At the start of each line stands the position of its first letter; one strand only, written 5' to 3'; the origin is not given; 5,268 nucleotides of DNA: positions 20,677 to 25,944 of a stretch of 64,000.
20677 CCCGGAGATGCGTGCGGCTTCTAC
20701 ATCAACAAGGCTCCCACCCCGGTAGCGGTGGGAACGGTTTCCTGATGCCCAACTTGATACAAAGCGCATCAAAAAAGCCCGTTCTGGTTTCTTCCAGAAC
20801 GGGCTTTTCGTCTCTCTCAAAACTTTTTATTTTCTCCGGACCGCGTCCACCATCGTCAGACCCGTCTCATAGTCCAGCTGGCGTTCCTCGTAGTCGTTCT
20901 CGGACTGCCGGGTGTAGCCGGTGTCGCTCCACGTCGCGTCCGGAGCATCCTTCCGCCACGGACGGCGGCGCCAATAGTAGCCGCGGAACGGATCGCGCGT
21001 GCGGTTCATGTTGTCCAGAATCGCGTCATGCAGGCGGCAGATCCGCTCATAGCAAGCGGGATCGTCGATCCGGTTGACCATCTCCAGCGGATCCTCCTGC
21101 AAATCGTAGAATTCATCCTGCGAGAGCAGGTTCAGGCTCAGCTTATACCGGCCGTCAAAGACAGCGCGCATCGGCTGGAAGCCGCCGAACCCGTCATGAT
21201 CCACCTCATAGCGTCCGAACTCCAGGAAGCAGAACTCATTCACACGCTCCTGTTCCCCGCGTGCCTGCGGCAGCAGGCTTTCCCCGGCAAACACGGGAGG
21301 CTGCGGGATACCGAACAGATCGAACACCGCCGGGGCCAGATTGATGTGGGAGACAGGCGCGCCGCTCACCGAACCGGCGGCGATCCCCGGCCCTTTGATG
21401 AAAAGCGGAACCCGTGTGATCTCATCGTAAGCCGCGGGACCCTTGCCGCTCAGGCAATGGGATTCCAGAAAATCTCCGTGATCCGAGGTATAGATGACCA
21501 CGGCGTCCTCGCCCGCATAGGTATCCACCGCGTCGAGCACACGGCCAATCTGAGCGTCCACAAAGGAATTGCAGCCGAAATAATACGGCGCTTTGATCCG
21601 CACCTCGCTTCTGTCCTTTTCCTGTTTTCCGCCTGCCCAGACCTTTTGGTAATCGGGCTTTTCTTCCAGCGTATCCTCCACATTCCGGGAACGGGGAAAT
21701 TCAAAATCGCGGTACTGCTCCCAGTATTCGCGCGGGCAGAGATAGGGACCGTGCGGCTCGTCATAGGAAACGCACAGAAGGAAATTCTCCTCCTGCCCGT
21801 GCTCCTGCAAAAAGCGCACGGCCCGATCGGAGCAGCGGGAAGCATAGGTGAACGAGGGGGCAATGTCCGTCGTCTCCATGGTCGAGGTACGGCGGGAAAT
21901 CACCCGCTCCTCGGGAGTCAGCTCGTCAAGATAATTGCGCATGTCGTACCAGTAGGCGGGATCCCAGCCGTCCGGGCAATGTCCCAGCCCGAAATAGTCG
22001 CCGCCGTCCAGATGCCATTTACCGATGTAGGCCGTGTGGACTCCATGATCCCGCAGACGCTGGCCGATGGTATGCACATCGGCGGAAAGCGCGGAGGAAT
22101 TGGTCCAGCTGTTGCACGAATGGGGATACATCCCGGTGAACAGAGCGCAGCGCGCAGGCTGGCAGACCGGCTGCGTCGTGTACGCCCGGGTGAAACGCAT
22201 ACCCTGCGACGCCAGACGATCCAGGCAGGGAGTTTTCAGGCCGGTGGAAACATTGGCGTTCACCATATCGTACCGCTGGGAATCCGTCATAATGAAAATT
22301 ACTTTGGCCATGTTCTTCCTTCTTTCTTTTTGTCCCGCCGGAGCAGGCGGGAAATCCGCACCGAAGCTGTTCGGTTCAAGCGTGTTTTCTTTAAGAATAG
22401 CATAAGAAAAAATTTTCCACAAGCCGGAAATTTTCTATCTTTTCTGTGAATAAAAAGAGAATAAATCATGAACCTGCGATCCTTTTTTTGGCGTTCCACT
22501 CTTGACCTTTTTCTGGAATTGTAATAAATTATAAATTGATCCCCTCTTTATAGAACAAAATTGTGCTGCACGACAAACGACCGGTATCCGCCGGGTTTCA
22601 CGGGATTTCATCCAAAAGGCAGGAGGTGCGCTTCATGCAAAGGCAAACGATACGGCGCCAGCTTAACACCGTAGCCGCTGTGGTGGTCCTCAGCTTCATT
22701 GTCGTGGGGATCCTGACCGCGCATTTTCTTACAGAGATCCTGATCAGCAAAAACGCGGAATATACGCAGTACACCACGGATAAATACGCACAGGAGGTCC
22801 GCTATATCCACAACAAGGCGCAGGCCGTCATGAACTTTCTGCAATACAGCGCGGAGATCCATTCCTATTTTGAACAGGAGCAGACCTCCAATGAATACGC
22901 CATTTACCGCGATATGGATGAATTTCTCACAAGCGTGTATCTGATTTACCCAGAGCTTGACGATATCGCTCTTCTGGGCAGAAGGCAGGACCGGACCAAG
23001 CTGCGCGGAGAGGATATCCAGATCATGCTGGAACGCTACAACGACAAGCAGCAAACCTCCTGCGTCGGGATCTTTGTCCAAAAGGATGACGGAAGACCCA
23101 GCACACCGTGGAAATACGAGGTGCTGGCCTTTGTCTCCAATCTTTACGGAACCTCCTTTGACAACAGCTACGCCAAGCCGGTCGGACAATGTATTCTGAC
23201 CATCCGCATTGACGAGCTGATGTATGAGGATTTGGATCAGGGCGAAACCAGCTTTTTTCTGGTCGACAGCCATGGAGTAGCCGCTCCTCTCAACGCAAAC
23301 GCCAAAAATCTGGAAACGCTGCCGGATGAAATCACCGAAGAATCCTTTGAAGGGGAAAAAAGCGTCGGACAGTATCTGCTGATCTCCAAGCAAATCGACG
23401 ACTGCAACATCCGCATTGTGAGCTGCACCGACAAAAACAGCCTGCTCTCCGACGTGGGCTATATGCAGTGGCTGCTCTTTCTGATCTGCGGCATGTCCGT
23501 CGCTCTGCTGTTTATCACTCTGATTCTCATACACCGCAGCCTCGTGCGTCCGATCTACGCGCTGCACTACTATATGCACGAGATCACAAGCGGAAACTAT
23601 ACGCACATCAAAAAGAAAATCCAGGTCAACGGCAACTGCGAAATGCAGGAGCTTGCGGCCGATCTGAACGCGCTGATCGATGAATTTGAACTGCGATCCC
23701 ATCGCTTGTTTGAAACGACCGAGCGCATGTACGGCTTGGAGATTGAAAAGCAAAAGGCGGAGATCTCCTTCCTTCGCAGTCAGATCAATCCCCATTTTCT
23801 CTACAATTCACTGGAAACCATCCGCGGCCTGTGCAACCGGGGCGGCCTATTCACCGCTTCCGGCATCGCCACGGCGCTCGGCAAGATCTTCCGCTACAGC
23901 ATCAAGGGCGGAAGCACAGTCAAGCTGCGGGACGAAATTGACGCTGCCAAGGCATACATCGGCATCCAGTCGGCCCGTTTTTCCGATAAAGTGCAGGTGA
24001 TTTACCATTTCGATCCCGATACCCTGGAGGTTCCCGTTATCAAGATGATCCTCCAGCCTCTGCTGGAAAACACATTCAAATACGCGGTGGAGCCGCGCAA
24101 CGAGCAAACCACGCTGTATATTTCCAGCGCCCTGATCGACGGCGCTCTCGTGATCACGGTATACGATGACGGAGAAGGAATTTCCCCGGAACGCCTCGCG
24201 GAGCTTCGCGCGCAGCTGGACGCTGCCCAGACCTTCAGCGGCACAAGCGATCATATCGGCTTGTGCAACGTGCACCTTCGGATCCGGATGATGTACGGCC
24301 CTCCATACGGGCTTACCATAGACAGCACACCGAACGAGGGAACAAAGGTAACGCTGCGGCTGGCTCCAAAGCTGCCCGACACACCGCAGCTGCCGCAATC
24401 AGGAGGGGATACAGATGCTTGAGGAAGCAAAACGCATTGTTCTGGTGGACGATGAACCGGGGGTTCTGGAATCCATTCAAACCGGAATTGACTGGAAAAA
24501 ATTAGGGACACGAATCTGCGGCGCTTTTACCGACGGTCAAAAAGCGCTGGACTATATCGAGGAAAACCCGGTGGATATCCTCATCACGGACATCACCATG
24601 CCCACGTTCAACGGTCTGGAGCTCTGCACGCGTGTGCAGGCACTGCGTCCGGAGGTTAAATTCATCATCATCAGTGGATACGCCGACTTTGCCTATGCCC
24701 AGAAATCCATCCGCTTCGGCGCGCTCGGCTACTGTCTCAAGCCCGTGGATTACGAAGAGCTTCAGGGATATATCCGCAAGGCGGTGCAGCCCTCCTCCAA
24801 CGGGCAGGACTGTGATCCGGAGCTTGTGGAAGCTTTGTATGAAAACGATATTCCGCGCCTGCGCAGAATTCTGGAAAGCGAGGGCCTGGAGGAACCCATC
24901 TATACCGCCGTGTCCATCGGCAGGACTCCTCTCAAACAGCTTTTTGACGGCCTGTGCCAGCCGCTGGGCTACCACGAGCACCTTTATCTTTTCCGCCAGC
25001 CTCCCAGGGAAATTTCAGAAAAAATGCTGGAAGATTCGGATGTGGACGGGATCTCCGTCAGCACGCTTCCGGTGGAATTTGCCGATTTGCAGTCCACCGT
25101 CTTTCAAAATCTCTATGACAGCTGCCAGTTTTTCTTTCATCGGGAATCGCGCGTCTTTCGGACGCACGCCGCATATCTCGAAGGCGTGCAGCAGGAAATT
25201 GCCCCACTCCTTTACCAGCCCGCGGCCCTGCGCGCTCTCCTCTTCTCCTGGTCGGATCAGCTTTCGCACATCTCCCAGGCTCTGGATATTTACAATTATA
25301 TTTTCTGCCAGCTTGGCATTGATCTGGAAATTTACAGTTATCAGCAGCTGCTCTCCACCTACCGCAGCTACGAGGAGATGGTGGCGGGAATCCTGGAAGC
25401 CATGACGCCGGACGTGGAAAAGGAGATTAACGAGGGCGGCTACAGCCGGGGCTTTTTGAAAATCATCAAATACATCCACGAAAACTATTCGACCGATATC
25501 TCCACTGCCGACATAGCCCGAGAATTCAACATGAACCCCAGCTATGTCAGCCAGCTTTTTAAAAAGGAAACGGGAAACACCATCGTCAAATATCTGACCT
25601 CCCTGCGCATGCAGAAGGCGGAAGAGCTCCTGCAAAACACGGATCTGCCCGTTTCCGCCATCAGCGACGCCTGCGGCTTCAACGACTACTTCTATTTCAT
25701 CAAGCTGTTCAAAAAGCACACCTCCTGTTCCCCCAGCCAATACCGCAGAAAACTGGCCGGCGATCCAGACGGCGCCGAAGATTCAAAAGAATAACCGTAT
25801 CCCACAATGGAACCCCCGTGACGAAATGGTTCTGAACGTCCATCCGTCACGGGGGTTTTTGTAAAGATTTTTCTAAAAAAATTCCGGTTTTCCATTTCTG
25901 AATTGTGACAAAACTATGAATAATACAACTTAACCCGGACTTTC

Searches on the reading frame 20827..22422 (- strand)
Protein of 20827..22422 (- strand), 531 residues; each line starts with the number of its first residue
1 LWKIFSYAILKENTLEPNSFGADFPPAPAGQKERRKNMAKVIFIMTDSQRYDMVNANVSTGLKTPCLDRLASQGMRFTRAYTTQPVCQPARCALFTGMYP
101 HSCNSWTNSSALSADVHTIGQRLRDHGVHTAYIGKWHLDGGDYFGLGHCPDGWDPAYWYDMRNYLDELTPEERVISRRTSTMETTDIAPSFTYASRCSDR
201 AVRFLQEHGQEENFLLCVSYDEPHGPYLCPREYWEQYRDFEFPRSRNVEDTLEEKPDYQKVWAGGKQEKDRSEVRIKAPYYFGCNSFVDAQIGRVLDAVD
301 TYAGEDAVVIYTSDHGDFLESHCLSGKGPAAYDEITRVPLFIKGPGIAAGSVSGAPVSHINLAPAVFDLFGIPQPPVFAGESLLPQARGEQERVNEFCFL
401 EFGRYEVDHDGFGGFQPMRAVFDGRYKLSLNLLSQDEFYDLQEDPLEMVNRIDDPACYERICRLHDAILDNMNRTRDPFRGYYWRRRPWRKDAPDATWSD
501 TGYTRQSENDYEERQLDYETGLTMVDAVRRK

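Call 41: search_protein_families(library=pfam, proteins=[window:20827-22422:-], max_evalue=0.00001)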
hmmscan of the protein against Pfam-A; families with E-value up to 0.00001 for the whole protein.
window:20827-22422:- (531 aa): 2 families
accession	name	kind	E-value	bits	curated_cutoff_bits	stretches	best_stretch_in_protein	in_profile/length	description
PF00884.28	Sulfatase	-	2.8e-53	181.6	25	1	41-372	3-301/301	Sulfatase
PF16347.10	SGSH_C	-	3.1e-14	53.8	29.3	1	332-469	12-149/154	N-sulphoglucosamine sulphohydrolase, C-terminal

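Call 55: search_solved_structures(query=window:20827-22311:-, max_evalue=1e-25)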
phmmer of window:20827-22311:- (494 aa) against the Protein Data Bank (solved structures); distinct sequences matched with E-value up to 1e-25: 21.
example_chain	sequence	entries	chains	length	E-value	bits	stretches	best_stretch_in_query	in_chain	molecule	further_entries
9ihk_D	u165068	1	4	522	4.9e-44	154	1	25-441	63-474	Sulfatase_S1_30A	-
6pt4_B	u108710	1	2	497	1.5e-40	142.6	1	4-442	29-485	exo-2S-iota carrageenan S1 sulfatase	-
4upi_A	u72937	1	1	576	5.3e-40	140.7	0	161-437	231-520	SULFATASE FAMILY PROTEIN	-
6ptk_A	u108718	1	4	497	2.2e-39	138.7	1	4-442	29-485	exo-2S-iota carrageenan S1 sulfatase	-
6pt6_B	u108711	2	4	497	3.2e-39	138.1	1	4-442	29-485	exo-2S-iota carrageenan S1 sulfatase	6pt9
4upl_A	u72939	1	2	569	3.8e-39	137.9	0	148-432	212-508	SULFATASE FAMILY PROTEIN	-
6fny_A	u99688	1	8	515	4.5e-38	134.4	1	4-418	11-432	Choline-sulfatase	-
6g5z_A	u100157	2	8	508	1.9e-37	132.3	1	4-418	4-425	Choline-sulfatase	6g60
7pth_A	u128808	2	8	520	2.8e-37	131.7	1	4-418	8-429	Choline sulfatase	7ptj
3b5q_A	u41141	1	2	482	1.2e-33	119.7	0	249-445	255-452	Putative sulfatase yidJ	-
5g2t_A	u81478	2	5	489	1.3e-33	119.6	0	249-445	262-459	2-O GLYCOSAMINOGLYCAN SULFATASE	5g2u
7oz8_AAA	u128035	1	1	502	1.6e-33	119.3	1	4-423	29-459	Choline-sulfatase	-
5g2v_A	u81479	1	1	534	5.6e-32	114.2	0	3-148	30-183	N-ACETYLGLUCOSAMINE-6-SULFATASE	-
2qzu_A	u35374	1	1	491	1.8e-31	112.6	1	4-445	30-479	Putative sulfatase yidJ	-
9s03_A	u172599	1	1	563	2.6e-31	112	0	3-207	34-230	Putative sulfatase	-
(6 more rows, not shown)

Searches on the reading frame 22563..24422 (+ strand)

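Call 40: search_protein_families(library=pfam, proteins=[window:22563-24422:+], max_evalue=0.00001)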
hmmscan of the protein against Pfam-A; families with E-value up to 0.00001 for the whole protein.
window:22563-24422:+ (619 aa): 2 families
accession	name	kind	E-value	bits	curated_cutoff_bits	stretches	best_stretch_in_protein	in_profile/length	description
PF06580.19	His_kinase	-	2.8e-22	79.2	25.2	1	399-476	1-80/81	Histidine kinase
PF02518.31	HATPase_c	-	2.8e-10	41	26.4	1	493-601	6-108/111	Histidine kinase-, DNA gyrase B-, and HSP90-like ATPase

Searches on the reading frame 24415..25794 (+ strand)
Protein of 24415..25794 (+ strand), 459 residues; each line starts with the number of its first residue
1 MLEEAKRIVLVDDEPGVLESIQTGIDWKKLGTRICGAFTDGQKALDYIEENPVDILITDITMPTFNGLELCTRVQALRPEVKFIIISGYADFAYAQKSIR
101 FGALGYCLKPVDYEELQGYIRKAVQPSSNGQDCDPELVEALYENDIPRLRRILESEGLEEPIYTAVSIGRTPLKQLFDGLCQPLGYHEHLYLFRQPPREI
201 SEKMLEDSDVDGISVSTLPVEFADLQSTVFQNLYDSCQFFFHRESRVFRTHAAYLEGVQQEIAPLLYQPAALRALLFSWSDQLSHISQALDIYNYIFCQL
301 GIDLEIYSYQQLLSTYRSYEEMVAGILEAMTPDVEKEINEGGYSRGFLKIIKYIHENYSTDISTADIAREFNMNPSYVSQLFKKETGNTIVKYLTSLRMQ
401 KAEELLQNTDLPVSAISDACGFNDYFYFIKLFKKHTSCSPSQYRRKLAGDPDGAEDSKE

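Call 40: search_protein_families(library=pfam, proteins=[window:24415-25794:+], max_evalue=0.00001)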
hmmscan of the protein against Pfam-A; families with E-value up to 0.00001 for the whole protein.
window:24415-25794:+ (459 aa): 3 families
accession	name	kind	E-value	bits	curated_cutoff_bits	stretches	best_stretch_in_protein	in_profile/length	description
PF12833.13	HTH_18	-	6.5e-24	84.5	33.6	1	367-446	1-80/80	Helix-turn-helix domain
PF00072.30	Response_reg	-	3.4e-23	82.4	30.2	1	8-120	1-110/111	Response regulator receiver domain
PF00165.29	HTH_AraC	-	5.3e-22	77.9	26.6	2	406-445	1-42/42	Bacterial regulatory helix-turn-helix proteins, AraC family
